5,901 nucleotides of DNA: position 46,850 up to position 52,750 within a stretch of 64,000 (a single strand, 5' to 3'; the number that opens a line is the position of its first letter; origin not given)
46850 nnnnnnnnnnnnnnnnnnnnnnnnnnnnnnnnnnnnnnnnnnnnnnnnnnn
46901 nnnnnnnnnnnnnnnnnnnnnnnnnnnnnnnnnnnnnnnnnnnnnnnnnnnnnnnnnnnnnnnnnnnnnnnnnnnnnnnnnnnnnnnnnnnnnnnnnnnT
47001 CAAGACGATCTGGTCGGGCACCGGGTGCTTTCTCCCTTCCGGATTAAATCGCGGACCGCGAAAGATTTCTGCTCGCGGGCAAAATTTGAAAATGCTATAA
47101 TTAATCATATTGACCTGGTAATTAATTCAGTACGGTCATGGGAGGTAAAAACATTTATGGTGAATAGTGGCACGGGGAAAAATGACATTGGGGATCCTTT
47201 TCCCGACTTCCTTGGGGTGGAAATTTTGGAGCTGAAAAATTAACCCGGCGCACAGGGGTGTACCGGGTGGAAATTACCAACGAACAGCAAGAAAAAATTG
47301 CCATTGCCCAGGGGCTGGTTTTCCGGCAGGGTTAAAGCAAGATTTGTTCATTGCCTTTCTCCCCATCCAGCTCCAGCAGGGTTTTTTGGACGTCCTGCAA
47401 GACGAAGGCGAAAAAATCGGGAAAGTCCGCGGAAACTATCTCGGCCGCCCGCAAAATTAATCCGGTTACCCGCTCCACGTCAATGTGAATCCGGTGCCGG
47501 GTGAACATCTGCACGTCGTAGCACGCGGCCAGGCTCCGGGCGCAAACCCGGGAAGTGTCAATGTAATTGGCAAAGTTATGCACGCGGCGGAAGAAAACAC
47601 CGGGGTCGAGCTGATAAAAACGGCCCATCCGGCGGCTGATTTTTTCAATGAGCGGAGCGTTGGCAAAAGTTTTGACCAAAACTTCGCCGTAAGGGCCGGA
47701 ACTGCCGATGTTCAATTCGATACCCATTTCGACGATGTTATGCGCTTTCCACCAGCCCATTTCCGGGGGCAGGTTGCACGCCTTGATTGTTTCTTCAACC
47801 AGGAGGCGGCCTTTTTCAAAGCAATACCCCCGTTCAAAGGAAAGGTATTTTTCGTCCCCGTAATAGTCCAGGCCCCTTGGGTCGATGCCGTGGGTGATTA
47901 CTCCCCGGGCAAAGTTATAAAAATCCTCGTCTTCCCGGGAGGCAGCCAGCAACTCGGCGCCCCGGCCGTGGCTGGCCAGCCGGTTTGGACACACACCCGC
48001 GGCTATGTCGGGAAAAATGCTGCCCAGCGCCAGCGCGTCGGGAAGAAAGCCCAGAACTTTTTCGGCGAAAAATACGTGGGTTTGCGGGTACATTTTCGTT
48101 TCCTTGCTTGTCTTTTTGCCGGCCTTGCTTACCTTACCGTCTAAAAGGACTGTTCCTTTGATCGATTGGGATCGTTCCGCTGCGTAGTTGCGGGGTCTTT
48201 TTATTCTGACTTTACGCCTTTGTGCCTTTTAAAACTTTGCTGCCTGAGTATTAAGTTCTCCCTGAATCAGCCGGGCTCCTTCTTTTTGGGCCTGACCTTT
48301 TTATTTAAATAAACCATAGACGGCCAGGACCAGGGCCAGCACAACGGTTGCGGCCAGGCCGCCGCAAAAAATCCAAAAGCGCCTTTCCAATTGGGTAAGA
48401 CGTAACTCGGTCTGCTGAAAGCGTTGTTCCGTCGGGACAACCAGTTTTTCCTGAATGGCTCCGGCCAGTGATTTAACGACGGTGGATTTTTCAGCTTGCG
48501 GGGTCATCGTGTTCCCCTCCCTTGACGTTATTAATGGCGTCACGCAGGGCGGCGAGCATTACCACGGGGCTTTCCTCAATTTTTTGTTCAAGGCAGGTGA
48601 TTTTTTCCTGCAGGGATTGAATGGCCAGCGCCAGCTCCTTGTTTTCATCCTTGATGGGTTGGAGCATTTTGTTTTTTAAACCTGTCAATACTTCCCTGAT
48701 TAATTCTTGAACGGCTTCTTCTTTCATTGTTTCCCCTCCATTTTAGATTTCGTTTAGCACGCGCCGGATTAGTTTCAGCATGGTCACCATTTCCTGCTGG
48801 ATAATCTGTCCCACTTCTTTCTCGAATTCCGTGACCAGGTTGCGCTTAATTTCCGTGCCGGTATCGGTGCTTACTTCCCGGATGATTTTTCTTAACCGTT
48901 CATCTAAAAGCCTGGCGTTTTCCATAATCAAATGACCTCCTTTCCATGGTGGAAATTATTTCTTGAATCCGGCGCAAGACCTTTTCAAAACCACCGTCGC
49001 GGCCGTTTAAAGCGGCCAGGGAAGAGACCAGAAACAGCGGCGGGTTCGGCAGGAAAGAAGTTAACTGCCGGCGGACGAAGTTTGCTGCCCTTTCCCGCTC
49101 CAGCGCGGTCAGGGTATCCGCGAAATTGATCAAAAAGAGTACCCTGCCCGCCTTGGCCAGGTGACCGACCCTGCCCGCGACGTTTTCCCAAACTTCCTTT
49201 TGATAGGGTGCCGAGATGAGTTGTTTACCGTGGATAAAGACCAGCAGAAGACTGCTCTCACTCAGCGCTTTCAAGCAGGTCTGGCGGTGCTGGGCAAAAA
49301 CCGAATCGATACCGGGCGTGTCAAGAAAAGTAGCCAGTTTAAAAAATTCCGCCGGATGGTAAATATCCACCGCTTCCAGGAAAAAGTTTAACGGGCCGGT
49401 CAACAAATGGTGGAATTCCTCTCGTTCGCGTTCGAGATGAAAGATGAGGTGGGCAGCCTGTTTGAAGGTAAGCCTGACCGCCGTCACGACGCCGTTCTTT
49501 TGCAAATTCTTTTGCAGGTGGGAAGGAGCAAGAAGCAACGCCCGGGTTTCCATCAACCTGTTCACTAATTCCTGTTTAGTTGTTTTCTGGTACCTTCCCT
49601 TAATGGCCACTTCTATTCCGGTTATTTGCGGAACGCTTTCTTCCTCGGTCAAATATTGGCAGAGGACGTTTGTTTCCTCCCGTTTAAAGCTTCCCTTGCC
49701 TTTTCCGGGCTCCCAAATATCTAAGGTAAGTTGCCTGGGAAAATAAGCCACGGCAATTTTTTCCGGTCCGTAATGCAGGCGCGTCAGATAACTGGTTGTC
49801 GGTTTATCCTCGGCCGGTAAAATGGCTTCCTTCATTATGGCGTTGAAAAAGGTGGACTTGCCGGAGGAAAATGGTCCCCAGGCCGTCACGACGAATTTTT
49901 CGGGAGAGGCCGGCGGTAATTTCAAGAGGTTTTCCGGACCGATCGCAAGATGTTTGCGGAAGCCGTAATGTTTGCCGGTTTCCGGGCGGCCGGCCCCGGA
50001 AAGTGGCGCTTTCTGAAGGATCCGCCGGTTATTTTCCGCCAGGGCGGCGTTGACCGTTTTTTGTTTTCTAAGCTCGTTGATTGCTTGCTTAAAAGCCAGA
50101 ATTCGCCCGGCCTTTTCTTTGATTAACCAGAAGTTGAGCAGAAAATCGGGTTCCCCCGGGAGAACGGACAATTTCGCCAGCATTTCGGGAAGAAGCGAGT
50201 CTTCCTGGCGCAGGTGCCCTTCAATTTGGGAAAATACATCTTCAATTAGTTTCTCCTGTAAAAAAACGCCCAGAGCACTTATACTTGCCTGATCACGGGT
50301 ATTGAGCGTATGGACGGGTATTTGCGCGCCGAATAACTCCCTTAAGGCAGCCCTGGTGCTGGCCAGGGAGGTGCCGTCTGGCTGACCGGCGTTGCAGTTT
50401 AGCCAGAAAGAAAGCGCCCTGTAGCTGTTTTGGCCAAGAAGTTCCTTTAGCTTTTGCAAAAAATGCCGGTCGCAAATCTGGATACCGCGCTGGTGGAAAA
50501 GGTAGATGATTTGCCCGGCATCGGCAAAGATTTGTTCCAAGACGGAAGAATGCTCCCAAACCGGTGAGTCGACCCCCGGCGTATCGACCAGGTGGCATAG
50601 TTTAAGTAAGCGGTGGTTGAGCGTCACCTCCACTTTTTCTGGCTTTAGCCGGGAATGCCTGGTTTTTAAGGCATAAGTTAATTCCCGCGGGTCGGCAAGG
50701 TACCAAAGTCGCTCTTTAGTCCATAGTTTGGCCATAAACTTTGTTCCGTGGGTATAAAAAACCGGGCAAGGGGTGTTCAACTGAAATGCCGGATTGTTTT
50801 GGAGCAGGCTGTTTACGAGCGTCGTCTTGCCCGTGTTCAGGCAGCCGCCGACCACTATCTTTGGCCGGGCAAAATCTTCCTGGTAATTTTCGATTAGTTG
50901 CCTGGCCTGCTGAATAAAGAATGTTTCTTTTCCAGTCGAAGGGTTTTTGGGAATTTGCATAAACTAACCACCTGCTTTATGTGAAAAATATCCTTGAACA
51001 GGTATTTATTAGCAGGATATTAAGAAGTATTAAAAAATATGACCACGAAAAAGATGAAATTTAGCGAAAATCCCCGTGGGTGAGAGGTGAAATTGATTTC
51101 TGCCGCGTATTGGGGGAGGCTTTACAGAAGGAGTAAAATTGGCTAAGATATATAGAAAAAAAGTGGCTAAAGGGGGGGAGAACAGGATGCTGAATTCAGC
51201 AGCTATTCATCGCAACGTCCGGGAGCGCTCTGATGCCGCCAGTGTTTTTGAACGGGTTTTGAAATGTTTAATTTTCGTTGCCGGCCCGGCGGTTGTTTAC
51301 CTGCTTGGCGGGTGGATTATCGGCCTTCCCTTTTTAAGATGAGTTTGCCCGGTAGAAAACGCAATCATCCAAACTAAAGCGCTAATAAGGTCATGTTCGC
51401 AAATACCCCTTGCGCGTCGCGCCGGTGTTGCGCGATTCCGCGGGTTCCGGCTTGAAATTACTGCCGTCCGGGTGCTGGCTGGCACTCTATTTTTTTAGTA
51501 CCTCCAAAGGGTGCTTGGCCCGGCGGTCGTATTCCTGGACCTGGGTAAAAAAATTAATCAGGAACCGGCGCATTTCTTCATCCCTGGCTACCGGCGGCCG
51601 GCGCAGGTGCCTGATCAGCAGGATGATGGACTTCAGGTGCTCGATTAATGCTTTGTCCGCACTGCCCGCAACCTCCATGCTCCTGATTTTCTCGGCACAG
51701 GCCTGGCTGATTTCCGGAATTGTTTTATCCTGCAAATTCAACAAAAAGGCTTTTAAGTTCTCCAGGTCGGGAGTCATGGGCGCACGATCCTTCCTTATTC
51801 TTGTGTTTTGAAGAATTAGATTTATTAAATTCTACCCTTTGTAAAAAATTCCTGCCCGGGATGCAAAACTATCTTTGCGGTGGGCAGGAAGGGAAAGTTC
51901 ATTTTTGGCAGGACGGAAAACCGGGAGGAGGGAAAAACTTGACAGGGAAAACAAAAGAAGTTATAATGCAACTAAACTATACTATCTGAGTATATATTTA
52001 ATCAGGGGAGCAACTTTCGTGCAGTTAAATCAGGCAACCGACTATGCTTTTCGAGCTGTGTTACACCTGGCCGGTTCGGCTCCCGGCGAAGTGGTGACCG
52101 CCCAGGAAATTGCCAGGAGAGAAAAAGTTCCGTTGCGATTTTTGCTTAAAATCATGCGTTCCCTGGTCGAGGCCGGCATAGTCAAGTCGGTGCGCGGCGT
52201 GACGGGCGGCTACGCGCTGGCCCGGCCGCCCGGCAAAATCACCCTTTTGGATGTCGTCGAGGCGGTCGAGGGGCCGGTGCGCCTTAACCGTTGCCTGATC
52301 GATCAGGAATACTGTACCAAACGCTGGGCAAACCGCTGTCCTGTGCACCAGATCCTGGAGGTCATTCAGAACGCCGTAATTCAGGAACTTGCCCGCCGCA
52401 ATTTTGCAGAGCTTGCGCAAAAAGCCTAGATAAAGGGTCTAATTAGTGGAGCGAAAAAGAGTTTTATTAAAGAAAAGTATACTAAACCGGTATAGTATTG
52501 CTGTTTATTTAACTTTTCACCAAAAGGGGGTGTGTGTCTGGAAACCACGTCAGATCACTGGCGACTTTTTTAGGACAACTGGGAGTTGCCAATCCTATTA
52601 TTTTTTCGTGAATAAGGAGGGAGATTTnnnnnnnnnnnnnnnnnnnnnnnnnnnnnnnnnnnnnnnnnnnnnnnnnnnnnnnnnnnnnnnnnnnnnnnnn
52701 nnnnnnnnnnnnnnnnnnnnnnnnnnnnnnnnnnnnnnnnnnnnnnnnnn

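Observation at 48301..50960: Four-gene operon: miniaturised double dynamin-like GTPase plus three small paralogous helical proteins, one tail-anchored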

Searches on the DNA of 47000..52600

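Call 75: search_rna_families(source=window, start=47000, end=52600, threshold=gathering)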
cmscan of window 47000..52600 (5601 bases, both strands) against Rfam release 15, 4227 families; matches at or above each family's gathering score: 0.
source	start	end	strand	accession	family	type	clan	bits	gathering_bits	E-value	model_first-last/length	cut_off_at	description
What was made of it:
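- Tried and rejected: An Rfam scan of 47000..52600 found nothing (call 75).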

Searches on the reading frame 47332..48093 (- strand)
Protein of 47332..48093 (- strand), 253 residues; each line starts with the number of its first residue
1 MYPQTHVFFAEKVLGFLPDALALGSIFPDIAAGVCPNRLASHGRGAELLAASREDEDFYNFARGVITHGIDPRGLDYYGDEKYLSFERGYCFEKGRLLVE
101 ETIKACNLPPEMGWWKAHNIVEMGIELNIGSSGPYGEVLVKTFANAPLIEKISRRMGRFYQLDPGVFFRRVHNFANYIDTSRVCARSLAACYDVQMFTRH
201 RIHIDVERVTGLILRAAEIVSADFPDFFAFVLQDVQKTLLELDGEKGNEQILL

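Call 3: search_protein_families(library=pfam, proteins=[window:47332-48093:-], max_evalue=1)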
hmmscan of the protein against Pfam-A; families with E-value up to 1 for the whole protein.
window:47332-48093:- (253 aa): 0 families

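Call 4: search_protein_families(library=ncbifam, proteins=[window:47332-48093:-], max_evalue=1)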
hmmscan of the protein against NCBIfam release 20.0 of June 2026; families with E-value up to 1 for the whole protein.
window:47332-48093:- (253 aa): 0 families
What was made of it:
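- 47332..48093 (-): Frequent neighbour, not core: 253-aa all-alpha protein of unknown fold (the "putative Zn-PLC-like" gene of the finding). No Pfam or NCBIfam hit (calls 3, 4).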

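Call 5: search_protein_families(library=padloc, proteins=[window:47332-48093:-], max_evalue=1)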
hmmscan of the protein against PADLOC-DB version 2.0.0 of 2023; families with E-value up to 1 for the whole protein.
window:47332-48093:- (253 aa): 0 families

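Call 24: find_homologous_proteins(query=window:47332-48093:-, max_evalue=0.001)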
Query window:47332-48093:- (253 aa): 217 proteins with E <= 0.001 among 2033 candidates; the best 120 are listed.
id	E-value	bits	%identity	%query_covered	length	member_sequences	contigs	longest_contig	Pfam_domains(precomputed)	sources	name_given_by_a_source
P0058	6.1e-153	526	93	97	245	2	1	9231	-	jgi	-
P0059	1.5e-151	521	92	97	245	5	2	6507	-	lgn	-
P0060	1.4e-128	446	79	96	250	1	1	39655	-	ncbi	-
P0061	9.0e-116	404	72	96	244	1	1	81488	-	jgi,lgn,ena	jgi:hypothetical protein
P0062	1.2e-113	397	71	97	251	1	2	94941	-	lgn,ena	-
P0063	8.6e-112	391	69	98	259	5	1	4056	-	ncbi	ncbi:MAG: hypothetical protein ACUVSK_10610 [Desulfotomaculales bacterium]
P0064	4.2e-110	385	69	94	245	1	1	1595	-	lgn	-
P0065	7.0e-110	385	70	94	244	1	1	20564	-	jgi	-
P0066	8.2e-101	355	63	95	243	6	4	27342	-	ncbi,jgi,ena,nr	ncbi:MAG TPA: hypothetical protein DCM26_01350 [Desulfotomaculum sp.]|jgi:hypothetical protein|nr:hy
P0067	4.9e-100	352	64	95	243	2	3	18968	-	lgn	-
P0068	1.1e-98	348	62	98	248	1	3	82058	-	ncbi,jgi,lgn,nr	ncbi:MAG: hypothetical protein XD78_0200 [Desulfotomaculum sp. 46_296]|nr:MAG: hypothetical protein 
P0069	1.6e-98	347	63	96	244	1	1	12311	-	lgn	-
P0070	3.3e-95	337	63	96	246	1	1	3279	-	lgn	-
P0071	3.9e-95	336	60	97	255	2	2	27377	-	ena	-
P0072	7.4e-95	335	60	96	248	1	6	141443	-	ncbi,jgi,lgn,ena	-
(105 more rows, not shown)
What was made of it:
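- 47332..48093 (-): More than 217 homologue clusters; every one that carries a source name comes from Desulfotomaculia-type organisms or unclassified Bacillota MAGs, and all named ones are called "hypothetical" (call 24).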

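Call 58: search_solved_structures(query=A3, max_evalue=10)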
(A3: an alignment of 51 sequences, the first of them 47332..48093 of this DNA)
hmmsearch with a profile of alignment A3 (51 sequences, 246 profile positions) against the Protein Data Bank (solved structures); distinct sequences matched with E-value up to 10: 67 (the best 60 are shown).
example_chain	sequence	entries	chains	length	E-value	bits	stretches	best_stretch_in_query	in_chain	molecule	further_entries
8tj6_B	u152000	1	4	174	0.11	15.6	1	146-226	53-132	Hemagglutinin HA2 chain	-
8tj7_B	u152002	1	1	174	0.12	15.6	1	146-226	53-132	Hemagglutinin HA2 chain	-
8tj8_B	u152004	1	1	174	0.12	15.5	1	146-226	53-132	Hemagglutinin HA2 chain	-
3eyj_B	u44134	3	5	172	0.15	15.2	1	146-226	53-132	Hemagglutinin HA2 chain | Hemagglutinin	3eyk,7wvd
8gv6_B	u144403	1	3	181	0.16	15.1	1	146-226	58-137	Hemagglutinin H14-HA2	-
6v48_B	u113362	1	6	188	0.18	15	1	146-226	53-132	Hemagglutinin HA2 chain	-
6v44_B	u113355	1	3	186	0.18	14.9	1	146-225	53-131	Hemagglutinin HA2 chain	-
6wf0_B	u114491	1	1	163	0.19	14.8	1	146-226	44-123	Hemagglutinin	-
6aop_B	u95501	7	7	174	0.2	14.8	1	146-226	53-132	Hemagglutinin HA2 chain | Hemagglutinin HA2chain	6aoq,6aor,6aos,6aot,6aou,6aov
6nsc_B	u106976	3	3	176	0.2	14.8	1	146-226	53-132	Hemagglutinin HA2 chain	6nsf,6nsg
9vh5_B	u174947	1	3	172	0.2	14.8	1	146-226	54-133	Hemagglutinin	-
8g2k_B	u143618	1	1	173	0.21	14.7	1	146-226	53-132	Hemagglutinin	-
1htm_B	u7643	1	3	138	0.21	14.7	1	147-226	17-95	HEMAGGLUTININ HA2 CHAIN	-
5xl1_C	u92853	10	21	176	0.22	14.6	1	146-225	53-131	Hemagglutinin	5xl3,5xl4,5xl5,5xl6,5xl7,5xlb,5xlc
6bkp_B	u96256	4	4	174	0.23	14.6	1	146-226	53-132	Hemagglutinin | Hemagglutinin HA2 chain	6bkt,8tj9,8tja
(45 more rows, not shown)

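Call 60: predict_structure(alignment_id=A3)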
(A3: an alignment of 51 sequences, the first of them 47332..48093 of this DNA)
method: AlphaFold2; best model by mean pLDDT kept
length: 253 residues; sequences in the alignment: 51
mean_pLDDT: 94.6   pTM: 0.91
mean pLDDT of the five models: 94.6, 94.0, 92.0, 91.7, 89.3
residues with pLDDT >= 90: 231; 70-90: 13; 50-70: 5; < 50: 4
segments of 3 or more residues with pLDDT < 50: 250-253
pLDDT, mean of each block of 10 residues (from residue 1): 93 98 98 95 96 93 98 96 90 97 98 97 96 94 98 97 97 95 96 97 98 98 96 97 71 42
secondary structure, 60 per line:
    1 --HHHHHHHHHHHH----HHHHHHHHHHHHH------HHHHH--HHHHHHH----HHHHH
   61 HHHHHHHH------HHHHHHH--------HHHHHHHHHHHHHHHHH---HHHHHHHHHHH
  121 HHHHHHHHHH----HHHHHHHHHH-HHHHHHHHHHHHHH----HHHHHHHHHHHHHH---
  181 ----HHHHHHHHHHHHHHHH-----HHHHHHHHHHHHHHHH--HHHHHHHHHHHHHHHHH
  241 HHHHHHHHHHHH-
elements in order: H3-14 H19-31 H38-42 H45-51 H56-68 H75-81 H90-106 H110-130 H135-144 H146-159 H164-177 H185-200 H206-221 H224-252
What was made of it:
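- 47332..48093 (-): AF2 pLDDT 94.6 (call 60).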

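Call 62: fold_search(model_id=the predicted structure, library=pdb)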
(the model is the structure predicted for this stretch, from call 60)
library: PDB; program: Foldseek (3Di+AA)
matches with E <= 10: 194; with E <= 0.001: 0
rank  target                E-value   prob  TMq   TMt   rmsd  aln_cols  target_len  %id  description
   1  9cam_A                6.3e-01  0.07  0.15  0.06  19.6       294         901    9  Aminopeptidase N close state (released 2025-08-06)
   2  4fyr_A                6.9e-01  0.08  0.17  0.07  18.1       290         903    9  Human aminopeptidase N (CD13) in complex with bestatin (released 2012-09-05)
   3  6u7f_A                7.2e-01  0.08  0.16  0.07  19.6       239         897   10  HCoV-229E RBD Class IV in complex with human APN (released 2019-11-13)
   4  7vpp_C                7.2e-01  0.04  0.11  0.06  20.0       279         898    8  Structures of a deltacoronavirus spike protein bound to porcine and human receptors indicate the risk of virus adaptat (released 2022-03-16)
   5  3o8j_A                7.5e-01  0.07  0.15  0.12  20.7       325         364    7  Crystal structure of 2-methylcitrate synthase (PrpC) from Salmonella typhimurium (released 2011-04-13)
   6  7vpq_A                8.6e-01  0.08  0.17  0.07  19.6       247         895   10  Structures of a deltacoronavirus spike protein bound to porcine and human receptors indicate the risk of virus adaptat (released 2022-03-16)
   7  8e0n_C                9.0e-01  0.11  0.14  0.18  20.2       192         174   12  Homotrimeric variant of tcTRP9, BGL18 (released 2023-04-12)
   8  4fyq_A                9.4e-01  0.06  0.16  0.06  19.0       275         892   12  Human aminopeptidase N (CD13) (released 2012-09-05)
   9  9min_I                1.4e+00  0.06  0.12  0.16  14.4       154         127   10  Structure of a designed minibinder to NYESO1-A*02:01 (released 2025-08-06)
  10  7vpq_E                1.5e+00  0.06  0.18  0.07  20.0       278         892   10  Structures of a deltacoronavirus spike protein bound to porcine and human receptors indicate the risk of virus adaptat (released 2022-03-16)
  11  5ab2_B                1.6e+00  0.04  0.13  0.06  19.1       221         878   10  Crystal structure of aminopeptidase ERAP2 with ligand (released 2015-09-30)
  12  6ivn_E                1.7e+00  0.06  0.15  0.14  23.0       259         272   12  Crystal structure of a membrane protein G264A (released 2019-11-06)
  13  4ug2_B                1.7e+00  0.06  0.17  0.16  19.6       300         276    8  Thermostabilised HUMAN A2a Receptor with CGS21680 bound (released 2015-04-08)
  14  5lds_A                1.8e+00  0.04  0.16  0.07  19.1       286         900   10  Structure of the porcine aminopeptidase N ectodomain (released 2017-04-05)
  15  6axf_C                1.9e+00  0.06  0.21  0.16  25.9       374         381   11  Structure of RasGRP2 in complex with Rap1B (released 2017-10-11)
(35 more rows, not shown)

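Call 69: search_protein_families(library=phrogs, proteins=[window:47332-48093:-], max_evalue=0.01)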
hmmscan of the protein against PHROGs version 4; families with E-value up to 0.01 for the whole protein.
window:47332-48093:- (253 aa): 0 families

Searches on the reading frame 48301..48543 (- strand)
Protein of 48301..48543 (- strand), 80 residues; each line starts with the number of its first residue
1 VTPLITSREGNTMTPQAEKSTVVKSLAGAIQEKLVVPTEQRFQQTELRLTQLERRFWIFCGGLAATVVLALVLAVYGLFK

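Call 3: search_protein_families(library=pfam, proteins=[window:48301-48543:-], max_evalue=1)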
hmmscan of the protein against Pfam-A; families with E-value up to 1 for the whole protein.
window:48301-48543:- (80 aa): 1 family
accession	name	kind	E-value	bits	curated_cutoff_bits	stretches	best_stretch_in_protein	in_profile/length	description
PF23831.1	DUF7201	-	0.02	15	27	1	31-70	72-114/142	Coiled-coil region of unknown function (DUF7201)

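Call 4: search_protein_families(library=ncbifam, proteins=[window:48301-48543:-], max_evalue=1)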
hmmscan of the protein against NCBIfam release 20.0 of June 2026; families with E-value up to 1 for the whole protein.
window:48301-48543:- (80 aa): 1 family
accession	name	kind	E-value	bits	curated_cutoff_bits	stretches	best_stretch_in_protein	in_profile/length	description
NF048001.1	GTP_morpho_1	equivalog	0.00019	21.1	50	1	39-73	30-64/70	GTA head formation protein, RCAP_rcc01685 family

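Call 5: search_protein_families(library=padloc, proteins=[window:48301-48543:-], max_evalue=1)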
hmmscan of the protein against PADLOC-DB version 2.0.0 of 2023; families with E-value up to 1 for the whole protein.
window:48301-48543:- (80 aa): 0 families

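Call 69: search_protein_families(library=phrogs, proteins=[window:48301-48507:-], max_evalue=0.01)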
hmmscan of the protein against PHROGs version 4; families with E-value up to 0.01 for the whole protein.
window:48301-48507:- (68 aa): 0 families
